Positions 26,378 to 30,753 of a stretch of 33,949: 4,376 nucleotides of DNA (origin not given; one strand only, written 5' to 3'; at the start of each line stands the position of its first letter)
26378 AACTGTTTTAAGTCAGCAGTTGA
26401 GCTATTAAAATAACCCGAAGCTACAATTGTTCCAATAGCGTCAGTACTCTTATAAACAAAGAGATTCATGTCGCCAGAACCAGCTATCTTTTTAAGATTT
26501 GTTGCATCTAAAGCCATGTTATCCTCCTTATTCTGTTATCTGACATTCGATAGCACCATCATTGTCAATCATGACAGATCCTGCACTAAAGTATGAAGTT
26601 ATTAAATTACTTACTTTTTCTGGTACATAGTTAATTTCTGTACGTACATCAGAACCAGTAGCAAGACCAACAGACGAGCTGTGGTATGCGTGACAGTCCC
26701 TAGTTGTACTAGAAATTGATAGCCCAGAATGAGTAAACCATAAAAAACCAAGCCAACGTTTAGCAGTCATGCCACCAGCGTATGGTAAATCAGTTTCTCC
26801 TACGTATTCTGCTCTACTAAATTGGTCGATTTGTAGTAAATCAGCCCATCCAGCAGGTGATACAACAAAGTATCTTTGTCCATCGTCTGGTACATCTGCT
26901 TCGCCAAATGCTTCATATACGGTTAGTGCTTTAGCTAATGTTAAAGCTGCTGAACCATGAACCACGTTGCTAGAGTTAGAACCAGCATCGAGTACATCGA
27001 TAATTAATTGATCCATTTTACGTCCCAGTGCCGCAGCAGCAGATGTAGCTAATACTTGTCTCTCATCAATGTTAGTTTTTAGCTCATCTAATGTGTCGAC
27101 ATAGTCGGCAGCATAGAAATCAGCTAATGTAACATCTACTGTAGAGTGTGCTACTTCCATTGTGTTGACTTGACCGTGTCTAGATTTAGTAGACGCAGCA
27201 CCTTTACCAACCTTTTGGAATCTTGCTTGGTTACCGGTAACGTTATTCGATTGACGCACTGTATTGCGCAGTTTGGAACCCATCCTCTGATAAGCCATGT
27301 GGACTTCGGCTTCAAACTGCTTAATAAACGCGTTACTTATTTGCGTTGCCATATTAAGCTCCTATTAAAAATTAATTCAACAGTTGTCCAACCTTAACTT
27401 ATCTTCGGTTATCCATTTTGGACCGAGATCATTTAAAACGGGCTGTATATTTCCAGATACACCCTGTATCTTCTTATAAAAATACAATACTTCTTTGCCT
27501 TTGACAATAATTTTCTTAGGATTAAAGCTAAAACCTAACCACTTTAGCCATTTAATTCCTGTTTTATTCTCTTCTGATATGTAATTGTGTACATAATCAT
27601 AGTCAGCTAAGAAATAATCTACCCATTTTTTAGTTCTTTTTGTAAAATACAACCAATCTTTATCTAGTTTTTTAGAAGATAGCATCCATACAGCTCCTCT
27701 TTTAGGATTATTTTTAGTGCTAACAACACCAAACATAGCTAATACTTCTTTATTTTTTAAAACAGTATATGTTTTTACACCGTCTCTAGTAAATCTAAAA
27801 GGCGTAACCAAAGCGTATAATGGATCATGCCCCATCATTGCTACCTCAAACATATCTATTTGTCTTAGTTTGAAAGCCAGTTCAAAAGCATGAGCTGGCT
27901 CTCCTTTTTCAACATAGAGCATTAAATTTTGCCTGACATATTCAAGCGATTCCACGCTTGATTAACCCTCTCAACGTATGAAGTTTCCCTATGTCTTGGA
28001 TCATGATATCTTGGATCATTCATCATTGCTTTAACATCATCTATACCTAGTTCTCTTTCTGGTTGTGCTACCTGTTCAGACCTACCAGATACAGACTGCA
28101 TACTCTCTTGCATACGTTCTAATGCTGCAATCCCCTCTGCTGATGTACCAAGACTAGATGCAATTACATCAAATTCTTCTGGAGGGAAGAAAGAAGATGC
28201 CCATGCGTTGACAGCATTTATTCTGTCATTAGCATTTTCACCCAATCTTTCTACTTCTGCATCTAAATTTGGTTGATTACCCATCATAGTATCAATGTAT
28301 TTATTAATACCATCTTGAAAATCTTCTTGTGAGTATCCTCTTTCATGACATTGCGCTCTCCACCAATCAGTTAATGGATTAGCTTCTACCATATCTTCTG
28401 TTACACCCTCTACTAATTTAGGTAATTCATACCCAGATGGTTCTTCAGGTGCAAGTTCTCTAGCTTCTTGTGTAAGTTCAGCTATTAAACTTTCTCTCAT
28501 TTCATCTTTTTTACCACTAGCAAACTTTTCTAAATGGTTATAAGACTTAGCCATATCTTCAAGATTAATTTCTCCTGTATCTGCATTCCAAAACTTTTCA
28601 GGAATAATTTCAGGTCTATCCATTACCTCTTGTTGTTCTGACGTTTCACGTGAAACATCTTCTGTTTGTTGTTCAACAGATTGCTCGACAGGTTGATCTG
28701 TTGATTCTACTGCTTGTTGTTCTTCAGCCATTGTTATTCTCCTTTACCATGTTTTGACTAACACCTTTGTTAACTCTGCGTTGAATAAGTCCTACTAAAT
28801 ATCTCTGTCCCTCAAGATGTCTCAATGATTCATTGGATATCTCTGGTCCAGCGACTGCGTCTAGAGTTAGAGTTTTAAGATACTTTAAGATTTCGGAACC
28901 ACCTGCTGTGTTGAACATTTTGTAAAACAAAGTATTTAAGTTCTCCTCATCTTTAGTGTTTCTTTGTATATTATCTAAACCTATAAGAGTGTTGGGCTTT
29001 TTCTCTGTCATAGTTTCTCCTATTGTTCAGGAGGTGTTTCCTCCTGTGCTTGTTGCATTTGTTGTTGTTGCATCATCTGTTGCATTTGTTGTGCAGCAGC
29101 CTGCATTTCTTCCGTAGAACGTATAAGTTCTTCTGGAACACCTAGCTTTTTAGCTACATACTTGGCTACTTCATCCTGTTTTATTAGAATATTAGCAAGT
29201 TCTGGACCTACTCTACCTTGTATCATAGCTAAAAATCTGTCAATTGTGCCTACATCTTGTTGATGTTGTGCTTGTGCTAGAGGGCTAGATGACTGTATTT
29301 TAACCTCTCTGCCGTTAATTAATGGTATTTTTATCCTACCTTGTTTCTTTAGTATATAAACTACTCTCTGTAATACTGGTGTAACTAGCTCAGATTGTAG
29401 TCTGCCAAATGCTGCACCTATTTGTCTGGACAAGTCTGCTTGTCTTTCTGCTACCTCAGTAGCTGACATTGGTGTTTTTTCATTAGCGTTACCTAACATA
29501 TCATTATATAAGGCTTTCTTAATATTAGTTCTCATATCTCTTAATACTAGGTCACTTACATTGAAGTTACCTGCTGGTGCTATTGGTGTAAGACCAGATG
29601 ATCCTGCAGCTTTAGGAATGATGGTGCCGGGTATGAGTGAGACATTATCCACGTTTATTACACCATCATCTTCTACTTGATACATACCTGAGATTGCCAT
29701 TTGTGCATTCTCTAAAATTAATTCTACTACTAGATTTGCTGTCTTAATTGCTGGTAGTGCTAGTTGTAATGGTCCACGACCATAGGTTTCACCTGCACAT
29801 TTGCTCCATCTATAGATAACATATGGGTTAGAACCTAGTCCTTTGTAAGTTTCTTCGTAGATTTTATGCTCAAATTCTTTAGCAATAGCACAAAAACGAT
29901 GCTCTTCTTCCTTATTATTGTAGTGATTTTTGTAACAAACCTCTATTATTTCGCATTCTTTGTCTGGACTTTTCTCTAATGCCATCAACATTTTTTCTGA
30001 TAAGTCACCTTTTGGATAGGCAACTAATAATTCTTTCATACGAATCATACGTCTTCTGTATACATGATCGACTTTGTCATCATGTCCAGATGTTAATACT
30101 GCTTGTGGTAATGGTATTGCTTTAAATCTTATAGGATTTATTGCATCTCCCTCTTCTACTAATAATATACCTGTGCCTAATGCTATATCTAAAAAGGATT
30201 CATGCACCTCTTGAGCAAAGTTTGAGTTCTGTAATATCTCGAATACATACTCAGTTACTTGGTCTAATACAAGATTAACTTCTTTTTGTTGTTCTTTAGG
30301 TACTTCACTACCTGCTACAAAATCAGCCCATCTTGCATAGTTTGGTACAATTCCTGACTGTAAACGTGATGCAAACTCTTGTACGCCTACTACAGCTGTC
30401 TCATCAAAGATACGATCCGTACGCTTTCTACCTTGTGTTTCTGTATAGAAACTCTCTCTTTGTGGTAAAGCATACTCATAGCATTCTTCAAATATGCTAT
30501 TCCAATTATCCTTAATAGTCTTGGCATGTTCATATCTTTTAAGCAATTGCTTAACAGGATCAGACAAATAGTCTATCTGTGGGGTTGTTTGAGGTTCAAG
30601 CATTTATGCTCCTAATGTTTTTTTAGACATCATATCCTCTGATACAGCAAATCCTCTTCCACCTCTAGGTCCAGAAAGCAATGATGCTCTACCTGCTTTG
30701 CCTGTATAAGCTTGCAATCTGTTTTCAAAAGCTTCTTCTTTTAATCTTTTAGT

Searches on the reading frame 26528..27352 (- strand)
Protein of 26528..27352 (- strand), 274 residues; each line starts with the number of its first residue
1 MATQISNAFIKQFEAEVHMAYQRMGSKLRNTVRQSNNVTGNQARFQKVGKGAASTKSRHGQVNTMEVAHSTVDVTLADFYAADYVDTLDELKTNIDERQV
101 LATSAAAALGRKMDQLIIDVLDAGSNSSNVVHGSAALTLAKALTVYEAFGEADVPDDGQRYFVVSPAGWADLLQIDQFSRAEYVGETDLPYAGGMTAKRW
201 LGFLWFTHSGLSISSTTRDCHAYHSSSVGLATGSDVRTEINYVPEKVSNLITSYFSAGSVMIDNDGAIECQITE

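Call 26: search_protein_families(library=phrogs, proteins=[window:26528-27352:-], max_evalue=0.00001)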
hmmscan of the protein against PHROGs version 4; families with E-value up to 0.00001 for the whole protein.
window:26528-27352:- (274 aa): 2 families
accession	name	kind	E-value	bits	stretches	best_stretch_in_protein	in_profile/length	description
phrog_3437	-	head and packaging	1.9e-63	215.5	1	1-272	3-291/294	major head protein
phrog_267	-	head and packaging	5.3e-23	82.8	1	6-271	38-324/410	major head protein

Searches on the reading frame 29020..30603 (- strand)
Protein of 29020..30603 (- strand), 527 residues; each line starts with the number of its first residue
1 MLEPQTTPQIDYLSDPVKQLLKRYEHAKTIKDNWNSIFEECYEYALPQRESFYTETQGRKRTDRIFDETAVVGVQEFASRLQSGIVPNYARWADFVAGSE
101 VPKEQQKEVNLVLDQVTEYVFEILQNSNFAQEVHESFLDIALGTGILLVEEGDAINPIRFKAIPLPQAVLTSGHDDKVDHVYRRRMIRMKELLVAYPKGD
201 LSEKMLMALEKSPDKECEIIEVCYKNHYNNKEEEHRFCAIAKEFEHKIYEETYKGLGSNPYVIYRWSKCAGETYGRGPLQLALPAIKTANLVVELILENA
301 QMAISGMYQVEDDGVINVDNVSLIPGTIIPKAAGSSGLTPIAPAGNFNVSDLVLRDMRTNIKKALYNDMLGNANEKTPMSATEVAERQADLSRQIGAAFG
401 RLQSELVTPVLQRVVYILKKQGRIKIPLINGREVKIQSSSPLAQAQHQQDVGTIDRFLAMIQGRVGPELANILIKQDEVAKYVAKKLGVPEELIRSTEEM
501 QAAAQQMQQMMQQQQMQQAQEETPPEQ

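Call 26: search_protein_families(library=phrogs, proteins=[window:29020-30603:-], max_evalue=0.00001)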
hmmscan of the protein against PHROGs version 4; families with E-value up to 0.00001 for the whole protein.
window:29020-30603:- (527 aa): 4 families
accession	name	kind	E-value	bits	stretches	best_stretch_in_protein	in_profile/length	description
phrog_332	-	connector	7.3e-109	365.6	1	14-523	8-534/560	head-tail adaptor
phrog_21643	-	unknown function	3.4e-34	119.2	1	288-520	3-238/268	-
phrog_449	-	connector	1.2e-32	114.1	1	18-523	6-504/520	head-tail adaptor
phrog_21528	-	unknown function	5.7e-30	105.5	1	18-226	4-216/224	-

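Call 27: search_dna_similar(query=window:29020-30603:-, collection=phages, mode=protein, max_evalue=1e-10, max_rows=25)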
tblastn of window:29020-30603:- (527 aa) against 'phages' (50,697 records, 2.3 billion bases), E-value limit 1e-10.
Records with a match: 214; places in all: 214; records where one place covers at least 80% of the query: 207.
Best place of each record, by identity: 80-90% 1; <60% 213.
By first word of the organism name: Vibrio 95; Pelagibacter 23; Synechococcus 16; Caudoviricetes 12; Liberibacter 12; Xanthomonas 10; Acinetobacter 5; Burkholderia 5; Bacteriophage 3; Yersinia 3; and 19 more.
By host as written in the record: - 87; Candidatus Pelagibacter ubique HTCC1062 14; Vibrio cholerae 2095 9; Vibrio cholerae 7; Xanthomonas albilineans CFBP2523 6; Vibrio splendidus 5; Synechococcus sp. CB0101 5; Candidatus Pelagibacter sp. HTCC1062 4; and 54 more.
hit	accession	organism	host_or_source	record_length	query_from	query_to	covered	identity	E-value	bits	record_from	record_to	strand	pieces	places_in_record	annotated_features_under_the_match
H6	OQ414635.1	Pelagibacter phage EXVC031P Hodr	Candidadtus Pelagibacter sp. HTCC1062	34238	11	496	92%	81.1%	0e+0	840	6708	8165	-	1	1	hypothetical protein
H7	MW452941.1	Methylophilales phage MEP301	Methylophilales bacterium FZCC2181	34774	20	493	90%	37.5%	3e-97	328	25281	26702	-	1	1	head-tail connector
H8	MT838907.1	Bacteriophage sp.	human fecal samples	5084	17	497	91%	36.2%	5e-93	316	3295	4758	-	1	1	record has no annotation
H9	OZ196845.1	Vibrio phage PG9A-2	Seawater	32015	20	493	90%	30.9%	1e-58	216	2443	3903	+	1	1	head-tail adaptor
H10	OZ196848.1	Vibrio phage PG9A-1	Seawater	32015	20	493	90%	30.9%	1e-58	216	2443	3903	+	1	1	head-tail adaptor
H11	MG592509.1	Vibrio phage 1.138.O._10N.261.48.A1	Vibrio lentus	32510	20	493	90%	30.9%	2e-58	216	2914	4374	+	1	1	head-to-tail joining protein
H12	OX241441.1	Vibrio phage 22O28-1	Oyster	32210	13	493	91%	29.9%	4e-59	218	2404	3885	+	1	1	head-tail connector protein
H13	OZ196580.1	Vibrio phage K411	Seawater and oysters mix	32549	13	493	91%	29.9%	6e-59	217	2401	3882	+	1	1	head-tail adaptor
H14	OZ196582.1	Vibrio phage K415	Seawater and oysters mix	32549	13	493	91%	29.9%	6e-59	217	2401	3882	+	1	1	head-tail adaptor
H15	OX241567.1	Vibrio phage 237E40-1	Seawater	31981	13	493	91%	29.9%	4e-55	206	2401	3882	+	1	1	head-tail connector protein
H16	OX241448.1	Vibrio phage 284E43-1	Seawater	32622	13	493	91%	29.9%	5e-55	205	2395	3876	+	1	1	head-tail connector protein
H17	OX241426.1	Vibrio phage 456E52-1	Seawater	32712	13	493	91%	29.9%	5e-55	205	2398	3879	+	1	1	head-tail connector protein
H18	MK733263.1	Yersinia phage YeP5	Yersinia enterocolitica JL2002-6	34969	13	497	92%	29.5%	4e-45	176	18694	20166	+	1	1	hypothetical protein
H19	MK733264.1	Yersinia phage YeP6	Yersinia enterocolitica JL2004-21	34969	13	497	92%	29.5%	4e-45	176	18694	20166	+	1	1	hypothetical protein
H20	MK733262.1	Yersinia phage YeP4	Yersinia enterocolitica LN1996-YE105.5R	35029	13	497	92%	29.5%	4e-45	176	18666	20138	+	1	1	head to tail connecting protein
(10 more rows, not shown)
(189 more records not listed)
